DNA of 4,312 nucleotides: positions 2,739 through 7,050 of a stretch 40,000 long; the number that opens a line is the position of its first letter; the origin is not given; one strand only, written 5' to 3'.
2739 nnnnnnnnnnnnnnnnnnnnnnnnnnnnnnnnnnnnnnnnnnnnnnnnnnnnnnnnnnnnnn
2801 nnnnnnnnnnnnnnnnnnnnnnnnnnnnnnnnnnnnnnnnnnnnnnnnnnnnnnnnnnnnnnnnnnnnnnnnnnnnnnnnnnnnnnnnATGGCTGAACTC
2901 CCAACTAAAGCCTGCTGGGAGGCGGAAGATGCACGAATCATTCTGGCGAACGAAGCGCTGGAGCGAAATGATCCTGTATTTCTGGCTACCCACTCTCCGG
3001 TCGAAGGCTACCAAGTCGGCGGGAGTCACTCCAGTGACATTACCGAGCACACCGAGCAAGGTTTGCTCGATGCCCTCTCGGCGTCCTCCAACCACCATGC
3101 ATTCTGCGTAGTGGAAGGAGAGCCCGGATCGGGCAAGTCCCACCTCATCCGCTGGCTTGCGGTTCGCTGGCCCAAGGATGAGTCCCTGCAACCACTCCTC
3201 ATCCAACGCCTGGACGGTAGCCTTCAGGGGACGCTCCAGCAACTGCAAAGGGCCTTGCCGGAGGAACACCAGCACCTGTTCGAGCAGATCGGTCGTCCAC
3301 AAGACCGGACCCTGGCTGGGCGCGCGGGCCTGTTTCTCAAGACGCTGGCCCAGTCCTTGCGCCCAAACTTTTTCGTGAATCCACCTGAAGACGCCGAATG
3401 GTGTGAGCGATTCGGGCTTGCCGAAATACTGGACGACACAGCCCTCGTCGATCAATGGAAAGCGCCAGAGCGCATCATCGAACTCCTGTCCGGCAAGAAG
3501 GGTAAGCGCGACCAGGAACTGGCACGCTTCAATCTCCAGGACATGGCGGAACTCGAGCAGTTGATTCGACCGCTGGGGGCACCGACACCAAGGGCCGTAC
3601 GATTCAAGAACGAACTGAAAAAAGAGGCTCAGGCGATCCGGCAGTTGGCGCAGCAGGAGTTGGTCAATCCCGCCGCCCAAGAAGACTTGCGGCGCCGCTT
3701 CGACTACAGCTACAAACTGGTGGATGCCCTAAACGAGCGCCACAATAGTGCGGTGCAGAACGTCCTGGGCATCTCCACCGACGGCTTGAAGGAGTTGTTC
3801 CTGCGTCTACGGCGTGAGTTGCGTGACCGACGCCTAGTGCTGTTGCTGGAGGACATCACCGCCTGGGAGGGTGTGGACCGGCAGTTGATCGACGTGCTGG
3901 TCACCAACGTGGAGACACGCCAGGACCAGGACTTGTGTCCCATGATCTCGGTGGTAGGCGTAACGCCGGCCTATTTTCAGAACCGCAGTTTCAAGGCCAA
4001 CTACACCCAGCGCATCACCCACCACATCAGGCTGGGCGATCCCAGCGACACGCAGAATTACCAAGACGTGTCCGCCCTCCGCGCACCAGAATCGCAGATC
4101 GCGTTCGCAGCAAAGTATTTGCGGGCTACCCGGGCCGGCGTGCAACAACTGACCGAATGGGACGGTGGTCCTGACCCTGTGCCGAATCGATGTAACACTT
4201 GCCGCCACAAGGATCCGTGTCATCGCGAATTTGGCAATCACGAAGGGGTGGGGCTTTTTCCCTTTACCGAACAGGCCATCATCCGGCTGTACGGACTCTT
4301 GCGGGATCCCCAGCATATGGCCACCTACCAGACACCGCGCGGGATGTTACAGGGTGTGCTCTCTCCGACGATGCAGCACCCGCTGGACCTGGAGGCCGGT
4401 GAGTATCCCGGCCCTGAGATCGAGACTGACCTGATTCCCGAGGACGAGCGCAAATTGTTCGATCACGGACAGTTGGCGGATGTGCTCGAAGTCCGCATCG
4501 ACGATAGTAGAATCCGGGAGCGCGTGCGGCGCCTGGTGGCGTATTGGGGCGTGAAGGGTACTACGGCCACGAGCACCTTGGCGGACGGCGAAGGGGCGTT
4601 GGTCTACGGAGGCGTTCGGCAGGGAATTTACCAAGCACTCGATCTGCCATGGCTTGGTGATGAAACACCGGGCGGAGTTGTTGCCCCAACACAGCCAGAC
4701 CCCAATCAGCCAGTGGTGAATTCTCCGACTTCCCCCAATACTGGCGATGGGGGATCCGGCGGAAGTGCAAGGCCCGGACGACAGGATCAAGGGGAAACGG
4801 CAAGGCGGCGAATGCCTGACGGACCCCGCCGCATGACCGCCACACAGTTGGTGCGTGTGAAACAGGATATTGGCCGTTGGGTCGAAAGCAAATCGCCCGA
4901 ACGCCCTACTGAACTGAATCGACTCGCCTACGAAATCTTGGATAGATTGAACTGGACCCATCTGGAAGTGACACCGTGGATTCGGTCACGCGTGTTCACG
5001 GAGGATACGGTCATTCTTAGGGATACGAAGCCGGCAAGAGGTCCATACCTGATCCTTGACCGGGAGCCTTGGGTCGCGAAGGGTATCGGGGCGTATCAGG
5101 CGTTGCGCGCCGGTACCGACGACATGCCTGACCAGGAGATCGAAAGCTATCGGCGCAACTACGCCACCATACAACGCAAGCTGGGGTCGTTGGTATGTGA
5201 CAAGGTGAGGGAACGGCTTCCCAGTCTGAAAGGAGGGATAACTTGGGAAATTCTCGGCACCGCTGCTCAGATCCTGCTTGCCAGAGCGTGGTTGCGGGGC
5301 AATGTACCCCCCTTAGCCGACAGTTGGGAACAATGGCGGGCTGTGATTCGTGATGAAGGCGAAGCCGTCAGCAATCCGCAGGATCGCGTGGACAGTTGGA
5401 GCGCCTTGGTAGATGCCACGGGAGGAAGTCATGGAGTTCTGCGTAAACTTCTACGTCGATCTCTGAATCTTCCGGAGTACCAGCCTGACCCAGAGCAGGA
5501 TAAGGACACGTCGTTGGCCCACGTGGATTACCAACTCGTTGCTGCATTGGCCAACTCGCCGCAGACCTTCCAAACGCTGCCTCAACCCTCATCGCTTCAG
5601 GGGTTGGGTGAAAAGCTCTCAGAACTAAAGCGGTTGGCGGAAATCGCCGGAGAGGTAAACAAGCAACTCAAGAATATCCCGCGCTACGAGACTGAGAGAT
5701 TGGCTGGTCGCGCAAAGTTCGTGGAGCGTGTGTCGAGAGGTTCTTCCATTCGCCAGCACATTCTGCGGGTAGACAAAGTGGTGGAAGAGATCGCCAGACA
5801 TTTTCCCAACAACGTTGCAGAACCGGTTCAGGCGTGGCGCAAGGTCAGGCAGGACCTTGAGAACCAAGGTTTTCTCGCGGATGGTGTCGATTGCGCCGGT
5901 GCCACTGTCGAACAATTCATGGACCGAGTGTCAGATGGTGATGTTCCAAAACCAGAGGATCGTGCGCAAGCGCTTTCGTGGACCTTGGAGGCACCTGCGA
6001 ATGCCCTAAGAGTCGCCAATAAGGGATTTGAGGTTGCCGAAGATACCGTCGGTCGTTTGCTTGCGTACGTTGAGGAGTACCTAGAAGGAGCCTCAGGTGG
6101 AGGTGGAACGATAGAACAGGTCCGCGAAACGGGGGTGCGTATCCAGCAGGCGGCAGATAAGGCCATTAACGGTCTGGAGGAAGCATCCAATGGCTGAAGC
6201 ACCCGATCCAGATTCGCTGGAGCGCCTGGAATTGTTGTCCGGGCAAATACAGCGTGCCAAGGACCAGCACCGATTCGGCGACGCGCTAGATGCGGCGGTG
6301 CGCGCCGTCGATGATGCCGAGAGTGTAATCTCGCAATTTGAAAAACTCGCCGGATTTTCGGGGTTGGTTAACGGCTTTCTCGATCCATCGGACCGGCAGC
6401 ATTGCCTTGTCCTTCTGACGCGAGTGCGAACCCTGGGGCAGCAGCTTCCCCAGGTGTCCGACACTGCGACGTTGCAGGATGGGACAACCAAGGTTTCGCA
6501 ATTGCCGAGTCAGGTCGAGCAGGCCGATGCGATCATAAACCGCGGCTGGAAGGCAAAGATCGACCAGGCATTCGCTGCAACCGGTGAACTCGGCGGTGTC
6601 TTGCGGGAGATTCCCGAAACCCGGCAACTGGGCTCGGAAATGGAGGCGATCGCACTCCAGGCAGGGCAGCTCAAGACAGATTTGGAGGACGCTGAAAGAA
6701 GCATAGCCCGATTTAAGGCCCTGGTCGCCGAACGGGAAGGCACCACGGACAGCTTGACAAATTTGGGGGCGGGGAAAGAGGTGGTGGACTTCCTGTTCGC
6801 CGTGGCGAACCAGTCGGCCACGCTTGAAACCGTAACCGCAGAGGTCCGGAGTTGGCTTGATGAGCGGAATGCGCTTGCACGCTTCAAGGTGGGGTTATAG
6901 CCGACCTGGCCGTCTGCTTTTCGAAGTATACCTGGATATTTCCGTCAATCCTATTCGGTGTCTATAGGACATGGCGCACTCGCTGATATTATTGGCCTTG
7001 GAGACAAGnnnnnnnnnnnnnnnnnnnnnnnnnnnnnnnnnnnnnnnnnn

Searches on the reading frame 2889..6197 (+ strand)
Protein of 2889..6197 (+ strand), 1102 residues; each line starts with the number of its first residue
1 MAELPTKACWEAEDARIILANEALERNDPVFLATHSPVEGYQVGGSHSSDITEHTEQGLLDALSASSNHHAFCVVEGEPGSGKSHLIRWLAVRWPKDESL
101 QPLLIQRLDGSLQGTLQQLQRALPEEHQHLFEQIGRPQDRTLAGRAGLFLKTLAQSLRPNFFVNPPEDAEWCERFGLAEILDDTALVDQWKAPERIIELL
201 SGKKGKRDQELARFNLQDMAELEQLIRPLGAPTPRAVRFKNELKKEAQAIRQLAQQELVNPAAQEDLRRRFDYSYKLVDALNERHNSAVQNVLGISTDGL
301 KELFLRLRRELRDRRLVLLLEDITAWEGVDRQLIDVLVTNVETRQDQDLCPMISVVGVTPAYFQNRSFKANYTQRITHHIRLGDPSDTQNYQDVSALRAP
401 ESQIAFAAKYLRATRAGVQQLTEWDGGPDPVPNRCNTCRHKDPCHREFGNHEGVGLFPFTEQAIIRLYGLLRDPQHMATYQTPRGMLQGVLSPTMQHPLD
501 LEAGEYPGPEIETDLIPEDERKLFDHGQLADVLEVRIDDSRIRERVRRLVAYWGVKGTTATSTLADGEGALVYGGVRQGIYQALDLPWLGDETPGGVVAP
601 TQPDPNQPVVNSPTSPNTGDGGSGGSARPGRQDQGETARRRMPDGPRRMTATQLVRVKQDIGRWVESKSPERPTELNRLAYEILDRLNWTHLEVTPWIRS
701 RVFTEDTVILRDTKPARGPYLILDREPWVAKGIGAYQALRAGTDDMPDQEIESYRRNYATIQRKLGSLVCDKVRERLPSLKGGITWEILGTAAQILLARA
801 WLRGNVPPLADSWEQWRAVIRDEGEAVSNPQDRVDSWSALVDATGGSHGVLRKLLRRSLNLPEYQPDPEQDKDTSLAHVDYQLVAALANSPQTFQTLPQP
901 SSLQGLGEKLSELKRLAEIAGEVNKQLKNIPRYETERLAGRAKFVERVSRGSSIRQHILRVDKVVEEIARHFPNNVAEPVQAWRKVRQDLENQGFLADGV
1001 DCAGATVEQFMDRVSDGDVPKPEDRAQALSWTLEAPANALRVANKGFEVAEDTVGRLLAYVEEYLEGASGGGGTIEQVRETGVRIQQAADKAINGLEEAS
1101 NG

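Call 7: search_protein_families(library=ncbifam, proteins=[window:2889-6197:+], max_evalue=0.001)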
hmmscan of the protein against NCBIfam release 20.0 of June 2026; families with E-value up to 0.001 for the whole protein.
window:2889-6197:+ (1102 aa): 1 family
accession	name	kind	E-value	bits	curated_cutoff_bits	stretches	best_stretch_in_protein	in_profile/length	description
NF041065.1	DpdH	equivalog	2.5e-84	284.4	450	1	8-1059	2-989/1014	protein DpdH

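Call 8: search_protein_families(library=pfam, proteins=[window:2889-6197:+], max_evalue=0.001)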
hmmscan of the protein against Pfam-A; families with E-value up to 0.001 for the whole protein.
window:2889-6197:+ (1102 aa): 3 families
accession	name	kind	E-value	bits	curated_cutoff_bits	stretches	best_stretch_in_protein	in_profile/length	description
PF13191.12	AAA_16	-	6.7e-05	23.9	32.6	0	58-343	11-161/167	AAA ATPase domain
PF13401.12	AAA_22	-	0.00019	22.2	27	0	69-129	4-64/130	AAA domain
PF05729.18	NACHT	-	0.00057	20.2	26.7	0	73-98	3-28/167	NACHT domain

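Call 83: search_protein_families(library=padloc, proteins=[window:2889-6197:+], max_evalue=0.001)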
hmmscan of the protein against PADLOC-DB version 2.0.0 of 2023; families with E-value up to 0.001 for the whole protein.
window:2889-6197:+ (1102 aa): 13 families
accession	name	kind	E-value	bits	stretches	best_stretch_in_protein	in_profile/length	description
PDLC02884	DpdH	-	6.1e-188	625.1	1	5-1089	50-1128/1136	DpdH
PDLC02891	DpdH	-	6.6e-49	165.1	1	1-560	1-537/1009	DpdH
PDLC02881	DpdH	-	2.1e-30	103.4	2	277-561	281-566/1071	DpdH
PDLC02883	DpdH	-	1.1e-28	98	2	281-518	270-491/1013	DpdH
PDLC02880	DpdH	-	7.1e-25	85.3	2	281-504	270-494/1025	DpdH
PDLC02885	DpdH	-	6.4e-17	58.8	2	285-562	290-563/1022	DpdH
PDLC02879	DpdH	-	2.2e-16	56.9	1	238-511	245-514/1064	DpdH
PDLC02876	DpdH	-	2e-15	53.6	1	8-463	176-639/1206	DpdH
PDLC02882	DpdH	-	1.4e-14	50.7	1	278-507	282-513/1054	DpdH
PDLC02878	DpdH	-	3.3e-14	49.8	1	281-471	274-461/1015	DpdH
PDLC02888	DpdH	-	4.2e-10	36.7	1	251-531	265-541/622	DpdH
PDLC02875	DpdH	-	2e-06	24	0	279-421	269-407/1030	DpdH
PDLC04140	mad8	-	0.00021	18.9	1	54-388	11-259/314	mads_8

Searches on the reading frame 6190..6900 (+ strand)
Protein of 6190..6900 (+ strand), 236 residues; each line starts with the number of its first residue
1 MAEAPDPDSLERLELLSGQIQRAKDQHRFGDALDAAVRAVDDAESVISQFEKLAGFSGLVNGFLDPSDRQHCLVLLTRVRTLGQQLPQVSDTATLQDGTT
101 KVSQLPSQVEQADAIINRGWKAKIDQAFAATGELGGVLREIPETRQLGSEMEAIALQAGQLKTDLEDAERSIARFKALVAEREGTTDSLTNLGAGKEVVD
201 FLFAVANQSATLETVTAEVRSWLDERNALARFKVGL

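Call 7: search_protein_families(library=ncbifam, proteins=[window:6190-6900:+], max_evalue=0.001)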
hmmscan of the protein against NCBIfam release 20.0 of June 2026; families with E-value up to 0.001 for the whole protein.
window:6190-6900:+ (236 aa): 0 families

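Call 8: search_protein_families(library=pfam, proteins=[window:6190-6900:+], max_evalue=0.001)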
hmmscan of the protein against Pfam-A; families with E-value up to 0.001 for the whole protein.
window:6190-6900:+ (236 aa): 0 families

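Call 49: search_protein_families(library=ncbifam, proteins=[window:6190-6900:+], max_evalue=0.01)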
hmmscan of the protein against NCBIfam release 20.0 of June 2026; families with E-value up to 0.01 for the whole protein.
window:6190-6900:+ (236 aa): 1 family
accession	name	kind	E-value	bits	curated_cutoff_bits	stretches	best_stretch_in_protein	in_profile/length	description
NF041066.2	DpdI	equivalog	0.008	16.2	150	0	196-234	200-239/239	protein DpdI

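Call 83: search_protein_families(library=padloc, proteins=[window:6190-6900:+], max_evalue=0.001)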
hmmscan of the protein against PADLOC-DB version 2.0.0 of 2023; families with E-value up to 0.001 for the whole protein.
window:6190-6900:+ (236 aa): 0 families
